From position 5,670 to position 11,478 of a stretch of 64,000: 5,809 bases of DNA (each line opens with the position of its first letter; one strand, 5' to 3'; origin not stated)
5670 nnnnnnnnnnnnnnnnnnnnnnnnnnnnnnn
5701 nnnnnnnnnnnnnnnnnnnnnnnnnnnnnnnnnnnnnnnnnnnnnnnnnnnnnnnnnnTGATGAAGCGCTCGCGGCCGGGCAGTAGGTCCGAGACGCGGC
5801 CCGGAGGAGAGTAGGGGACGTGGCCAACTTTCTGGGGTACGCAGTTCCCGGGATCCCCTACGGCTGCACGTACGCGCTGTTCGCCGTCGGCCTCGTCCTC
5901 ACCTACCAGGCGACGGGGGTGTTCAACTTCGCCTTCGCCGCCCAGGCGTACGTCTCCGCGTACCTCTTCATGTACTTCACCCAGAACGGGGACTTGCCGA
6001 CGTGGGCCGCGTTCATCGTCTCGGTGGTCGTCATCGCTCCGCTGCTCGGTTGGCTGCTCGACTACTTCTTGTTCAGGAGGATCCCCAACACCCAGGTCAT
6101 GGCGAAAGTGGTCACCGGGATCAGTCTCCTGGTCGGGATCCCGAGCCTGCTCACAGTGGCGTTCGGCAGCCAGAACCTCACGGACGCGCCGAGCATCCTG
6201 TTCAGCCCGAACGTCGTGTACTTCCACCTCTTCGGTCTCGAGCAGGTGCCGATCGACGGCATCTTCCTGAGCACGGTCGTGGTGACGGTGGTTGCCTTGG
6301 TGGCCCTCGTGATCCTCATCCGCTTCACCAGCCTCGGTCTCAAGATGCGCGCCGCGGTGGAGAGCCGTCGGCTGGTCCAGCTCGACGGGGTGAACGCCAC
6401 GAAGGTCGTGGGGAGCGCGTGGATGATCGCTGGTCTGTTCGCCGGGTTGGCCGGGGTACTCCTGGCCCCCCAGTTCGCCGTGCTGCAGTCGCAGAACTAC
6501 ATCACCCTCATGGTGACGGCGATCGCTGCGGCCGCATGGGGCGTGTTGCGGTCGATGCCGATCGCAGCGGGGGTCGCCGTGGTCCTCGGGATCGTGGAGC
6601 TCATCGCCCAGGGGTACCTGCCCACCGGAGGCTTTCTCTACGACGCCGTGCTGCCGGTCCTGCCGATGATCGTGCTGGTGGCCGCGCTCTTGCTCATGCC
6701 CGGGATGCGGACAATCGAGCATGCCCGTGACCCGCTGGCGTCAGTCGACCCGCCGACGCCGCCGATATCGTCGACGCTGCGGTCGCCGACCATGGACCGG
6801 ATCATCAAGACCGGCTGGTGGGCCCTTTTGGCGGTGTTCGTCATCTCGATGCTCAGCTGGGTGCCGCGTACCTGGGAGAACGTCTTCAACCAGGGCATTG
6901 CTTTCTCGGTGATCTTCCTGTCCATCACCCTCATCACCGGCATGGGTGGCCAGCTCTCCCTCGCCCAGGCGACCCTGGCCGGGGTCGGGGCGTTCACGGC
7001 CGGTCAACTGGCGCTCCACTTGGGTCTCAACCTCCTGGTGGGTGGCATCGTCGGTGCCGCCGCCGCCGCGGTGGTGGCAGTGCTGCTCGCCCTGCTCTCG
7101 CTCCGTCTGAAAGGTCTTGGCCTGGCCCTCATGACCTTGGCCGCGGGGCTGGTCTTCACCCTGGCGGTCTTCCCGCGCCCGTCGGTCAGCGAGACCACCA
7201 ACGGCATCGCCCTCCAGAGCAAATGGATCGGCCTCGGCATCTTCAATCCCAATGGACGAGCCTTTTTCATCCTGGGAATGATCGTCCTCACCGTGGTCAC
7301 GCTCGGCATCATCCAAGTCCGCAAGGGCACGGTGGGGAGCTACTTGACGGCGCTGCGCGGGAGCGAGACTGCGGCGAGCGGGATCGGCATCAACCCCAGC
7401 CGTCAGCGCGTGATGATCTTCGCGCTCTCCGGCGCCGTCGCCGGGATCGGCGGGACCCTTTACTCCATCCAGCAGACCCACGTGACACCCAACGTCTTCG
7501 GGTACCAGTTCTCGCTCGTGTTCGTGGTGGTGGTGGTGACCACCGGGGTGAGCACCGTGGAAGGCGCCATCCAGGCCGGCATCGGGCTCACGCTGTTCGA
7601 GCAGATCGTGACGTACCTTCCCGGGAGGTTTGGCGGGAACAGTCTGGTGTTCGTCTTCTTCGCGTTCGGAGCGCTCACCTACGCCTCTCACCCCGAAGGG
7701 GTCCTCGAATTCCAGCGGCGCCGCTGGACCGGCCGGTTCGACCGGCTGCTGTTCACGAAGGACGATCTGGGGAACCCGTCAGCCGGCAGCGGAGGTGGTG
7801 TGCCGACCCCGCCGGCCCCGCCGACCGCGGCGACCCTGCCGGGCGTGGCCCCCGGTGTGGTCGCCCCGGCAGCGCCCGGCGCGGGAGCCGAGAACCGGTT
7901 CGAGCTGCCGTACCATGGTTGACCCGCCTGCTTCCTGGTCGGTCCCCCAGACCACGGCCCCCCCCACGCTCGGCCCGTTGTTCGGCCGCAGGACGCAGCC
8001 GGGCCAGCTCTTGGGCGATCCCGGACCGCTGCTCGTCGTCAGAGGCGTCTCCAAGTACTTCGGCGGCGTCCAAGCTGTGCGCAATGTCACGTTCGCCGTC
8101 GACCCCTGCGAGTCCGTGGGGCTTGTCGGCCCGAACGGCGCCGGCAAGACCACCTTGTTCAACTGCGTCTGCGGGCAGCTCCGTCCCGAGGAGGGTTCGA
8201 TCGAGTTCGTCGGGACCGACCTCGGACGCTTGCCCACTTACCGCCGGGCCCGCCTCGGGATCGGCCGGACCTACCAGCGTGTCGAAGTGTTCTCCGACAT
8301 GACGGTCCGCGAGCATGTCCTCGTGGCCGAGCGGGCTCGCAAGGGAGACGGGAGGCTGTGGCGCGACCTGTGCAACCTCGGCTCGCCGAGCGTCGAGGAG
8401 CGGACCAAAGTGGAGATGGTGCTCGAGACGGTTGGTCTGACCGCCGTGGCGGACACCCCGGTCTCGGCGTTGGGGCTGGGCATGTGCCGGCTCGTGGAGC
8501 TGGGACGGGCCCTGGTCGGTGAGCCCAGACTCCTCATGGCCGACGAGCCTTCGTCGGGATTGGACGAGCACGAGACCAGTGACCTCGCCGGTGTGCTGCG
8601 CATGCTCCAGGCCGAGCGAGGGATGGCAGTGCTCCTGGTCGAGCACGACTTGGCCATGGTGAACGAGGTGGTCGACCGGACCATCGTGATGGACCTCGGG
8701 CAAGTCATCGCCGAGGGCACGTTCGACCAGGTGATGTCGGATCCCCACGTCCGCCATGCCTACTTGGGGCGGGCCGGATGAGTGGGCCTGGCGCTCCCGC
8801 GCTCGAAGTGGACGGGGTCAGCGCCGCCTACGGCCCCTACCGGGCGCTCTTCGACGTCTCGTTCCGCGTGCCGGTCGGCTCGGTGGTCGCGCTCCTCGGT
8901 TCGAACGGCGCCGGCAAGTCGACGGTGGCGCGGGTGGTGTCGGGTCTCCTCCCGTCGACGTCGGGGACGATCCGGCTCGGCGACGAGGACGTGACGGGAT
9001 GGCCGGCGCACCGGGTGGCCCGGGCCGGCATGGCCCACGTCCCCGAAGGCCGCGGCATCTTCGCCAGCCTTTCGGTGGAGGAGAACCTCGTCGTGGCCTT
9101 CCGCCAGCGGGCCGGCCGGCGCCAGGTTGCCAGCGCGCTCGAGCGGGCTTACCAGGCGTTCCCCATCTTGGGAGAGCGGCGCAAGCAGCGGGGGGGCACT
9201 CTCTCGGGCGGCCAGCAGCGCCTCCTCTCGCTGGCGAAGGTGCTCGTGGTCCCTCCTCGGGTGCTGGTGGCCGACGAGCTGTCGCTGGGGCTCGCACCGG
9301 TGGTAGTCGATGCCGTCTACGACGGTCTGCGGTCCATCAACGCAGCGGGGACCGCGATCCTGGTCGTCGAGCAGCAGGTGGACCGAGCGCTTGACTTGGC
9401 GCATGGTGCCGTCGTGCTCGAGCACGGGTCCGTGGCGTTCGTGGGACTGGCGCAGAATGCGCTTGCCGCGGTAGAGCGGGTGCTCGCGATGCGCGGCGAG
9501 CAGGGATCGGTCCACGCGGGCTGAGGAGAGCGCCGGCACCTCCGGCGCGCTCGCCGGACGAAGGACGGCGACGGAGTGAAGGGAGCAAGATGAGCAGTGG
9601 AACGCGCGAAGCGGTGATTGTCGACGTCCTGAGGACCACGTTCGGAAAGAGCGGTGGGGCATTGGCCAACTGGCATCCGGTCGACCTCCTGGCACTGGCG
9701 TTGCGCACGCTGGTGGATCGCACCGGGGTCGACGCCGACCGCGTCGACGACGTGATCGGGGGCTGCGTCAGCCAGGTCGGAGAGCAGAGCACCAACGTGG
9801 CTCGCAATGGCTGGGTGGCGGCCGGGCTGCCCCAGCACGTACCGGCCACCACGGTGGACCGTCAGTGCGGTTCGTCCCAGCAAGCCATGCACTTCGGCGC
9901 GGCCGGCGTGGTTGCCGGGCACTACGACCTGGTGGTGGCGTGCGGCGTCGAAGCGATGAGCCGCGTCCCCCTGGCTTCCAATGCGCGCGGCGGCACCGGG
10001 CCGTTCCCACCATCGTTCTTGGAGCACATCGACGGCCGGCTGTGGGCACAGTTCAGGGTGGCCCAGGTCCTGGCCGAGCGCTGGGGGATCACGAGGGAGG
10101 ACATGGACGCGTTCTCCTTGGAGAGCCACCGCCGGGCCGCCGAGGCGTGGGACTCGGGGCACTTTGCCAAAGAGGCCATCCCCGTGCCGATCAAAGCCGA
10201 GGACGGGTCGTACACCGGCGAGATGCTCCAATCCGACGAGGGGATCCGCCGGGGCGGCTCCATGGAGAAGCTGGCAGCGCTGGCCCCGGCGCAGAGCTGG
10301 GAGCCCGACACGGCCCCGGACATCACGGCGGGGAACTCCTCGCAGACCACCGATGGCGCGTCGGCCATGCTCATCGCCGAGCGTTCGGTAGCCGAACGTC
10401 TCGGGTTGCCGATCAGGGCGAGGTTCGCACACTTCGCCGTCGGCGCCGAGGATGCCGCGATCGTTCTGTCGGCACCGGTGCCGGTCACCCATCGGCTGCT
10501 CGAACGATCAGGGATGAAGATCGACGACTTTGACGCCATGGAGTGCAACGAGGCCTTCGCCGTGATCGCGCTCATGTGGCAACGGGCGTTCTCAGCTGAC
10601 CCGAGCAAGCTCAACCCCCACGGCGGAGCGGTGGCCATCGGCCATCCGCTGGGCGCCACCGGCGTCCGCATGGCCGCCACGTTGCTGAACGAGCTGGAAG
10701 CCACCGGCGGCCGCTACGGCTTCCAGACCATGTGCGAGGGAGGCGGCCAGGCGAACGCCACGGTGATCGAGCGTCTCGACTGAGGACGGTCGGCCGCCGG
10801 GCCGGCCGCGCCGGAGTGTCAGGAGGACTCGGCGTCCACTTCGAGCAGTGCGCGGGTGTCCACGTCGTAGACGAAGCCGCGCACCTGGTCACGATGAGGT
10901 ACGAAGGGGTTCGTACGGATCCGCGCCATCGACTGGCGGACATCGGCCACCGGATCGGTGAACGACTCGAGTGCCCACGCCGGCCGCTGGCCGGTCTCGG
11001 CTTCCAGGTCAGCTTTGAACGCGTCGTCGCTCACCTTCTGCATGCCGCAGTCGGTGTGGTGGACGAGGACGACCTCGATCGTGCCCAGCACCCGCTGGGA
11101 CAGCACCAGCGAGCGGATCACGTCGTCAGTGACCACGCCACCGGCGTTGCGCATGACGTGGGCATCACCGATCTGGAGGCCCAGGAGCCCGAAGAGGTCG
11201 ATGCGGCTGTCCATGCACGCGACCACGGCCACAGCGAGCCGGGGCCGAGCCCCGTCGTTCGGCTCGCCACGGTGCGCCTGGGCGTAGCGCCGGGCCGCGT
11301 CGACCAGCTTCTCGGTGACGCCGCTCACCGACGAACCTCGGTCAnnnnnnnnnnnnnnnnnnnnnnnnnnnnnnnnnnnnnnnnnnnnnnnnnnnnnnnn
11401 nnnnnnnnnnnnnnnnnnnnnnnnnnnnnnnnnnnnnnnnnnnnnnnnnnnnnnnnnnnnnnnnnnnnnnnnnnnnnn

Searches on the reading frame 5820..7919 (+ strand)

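Call 9: search_protein_families(library=pfam, proteins=[window:5820-7919:+], max_evalue=0.00001)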
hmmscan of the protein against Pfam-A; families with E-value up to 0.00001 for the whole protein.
window:5820-7919:+ (700 aa): 1 family
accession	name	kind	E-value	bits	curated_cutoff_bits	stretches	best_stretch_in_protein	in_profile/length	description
PF02653.21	BPD_transp_2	-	6.5e-48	163.6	26.8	2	14-285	8-267/269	Branched-chain amino acid transport system / permease component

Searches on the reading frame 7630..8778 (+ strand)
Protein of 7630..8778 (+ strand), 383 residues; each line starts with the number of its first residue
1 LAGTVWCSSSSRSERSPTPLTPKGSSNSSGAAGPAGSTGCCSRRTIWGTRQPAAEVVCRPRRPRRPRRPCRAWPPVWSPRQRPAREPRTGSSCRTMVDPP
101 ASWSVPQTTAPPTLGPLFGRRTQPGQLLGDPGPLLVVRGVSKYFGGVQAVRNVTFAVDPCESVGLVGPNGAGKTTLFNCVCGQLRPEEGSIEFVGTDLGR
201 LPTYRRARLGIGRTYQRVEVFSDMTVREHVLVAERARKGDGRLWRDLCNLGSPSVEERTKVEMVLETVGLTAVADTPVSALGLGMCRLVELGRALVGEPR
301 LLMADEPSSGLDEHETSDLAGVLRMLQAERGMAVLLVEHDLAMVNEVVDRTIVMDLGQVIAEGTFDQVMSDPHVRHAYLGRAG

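Call 9: search_protein_families(library=pfam, proteins=[window:7630-8778:+], max_evalue=0.00001)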
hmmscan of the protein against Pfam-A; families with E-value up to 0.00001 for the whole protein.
window:7630-8778:+ (383 aa): 2 families
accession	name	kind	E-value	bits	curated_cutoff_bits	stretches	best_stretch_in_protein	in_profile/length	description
PF00005.33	ABC_tran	-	1.2e-28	100.9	25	1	151-308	2-136/137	ABC transporter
PF12399.14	BCA_ABC_TP_C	-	1.7e-08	34.3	25.5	1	358-382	1-25/27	Branched-chain amino acid ATP-binding cassette transporter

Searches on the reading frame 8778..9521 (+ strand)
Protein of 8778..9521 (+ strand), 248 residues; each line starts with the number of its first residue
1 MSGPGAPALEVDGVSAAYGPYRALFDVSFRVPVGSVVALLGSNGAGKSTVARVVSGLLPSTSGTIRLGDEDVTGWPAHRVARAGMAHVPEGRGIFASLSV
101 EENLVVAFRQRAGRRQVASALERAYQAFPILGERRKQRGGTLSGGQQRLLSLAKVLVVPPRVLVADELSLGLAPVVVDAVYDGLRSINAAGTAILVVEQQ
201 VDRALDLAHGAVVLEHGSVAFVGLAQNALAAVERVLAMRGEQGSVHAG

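Call 9: search_protein_families(library=pfam, proteins=[window:8778-9521:+], max_evalue=0.00001)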
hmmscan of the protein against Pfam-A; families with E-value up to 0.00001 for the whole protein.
window:8778-9521:+ (248 aa): 1 family
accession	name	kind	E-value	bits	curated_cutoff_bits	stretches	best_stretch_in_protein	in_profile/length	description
PF00005.33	ABC_tran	-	6e-27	95.4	25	1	25-167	2-134/137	ABC transporter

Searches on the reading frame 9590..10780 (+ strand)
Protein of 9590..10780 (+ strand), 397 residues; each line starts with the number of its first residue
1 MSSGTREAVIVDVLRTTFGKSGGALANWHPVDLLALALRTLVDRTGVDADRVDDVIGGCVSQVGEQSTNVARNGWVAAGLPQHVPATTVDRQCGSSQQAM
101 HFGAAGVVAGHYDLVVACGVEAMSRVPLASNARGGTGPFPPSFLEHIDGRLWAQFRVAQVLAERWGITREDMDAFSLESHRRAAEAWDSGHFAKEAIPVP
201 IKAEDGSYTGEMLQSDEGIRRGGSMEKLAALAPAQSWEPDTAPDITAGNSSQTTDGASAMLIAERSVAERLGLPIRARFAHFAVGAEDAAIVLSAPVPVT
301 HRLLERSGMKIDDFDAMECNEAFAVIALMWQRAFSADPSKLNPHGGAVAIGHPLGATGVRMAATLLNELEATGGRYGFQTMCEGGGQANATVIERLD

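Call 9: search_protein_families(library=pfam, proteins=[window:9590-10780:+], max_evalue=0.00001)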
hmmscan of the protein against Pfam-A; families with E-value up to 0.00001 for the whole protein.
window:9590-10780:+ (397 aa): 2 families
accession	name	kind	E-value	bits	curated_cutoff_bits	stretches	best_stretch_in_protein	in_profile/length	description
PF00108.29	Thiolase_N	-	9.7e-60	202.6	26.4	1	9-265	2-259/260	Thiolase, N-terminal domain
PF02803.24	Thiolase_C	-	2.1e-39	134.4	27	1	274-395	2-123/123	Thiolase, C-terminal domain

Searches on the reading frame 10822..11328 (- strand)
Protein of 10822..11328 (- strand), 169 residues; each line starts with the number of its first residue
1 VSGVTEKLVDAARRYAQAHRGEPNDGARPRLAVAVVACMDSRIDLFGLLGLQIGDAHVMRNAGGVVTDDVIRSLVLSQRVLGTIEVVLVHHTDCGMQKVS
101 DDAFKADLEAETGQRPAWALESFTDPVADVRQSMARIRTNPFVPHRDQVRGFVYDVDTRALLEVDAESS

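Call 9: search_protein_families(library=pfam, proteins=[window:10822-11328:-], max_evalue=0.00001)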
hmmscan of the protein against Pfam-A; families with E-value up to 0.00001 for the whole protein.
window:10822-11328:- (169 aa): 1 family
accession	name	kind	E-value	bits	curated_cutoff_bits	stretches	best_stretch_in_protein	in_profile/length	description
PF00484.24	Pro_CA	-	1.6e-13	51.7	25.7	1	34-102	2-73/156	Carbonic anhydrase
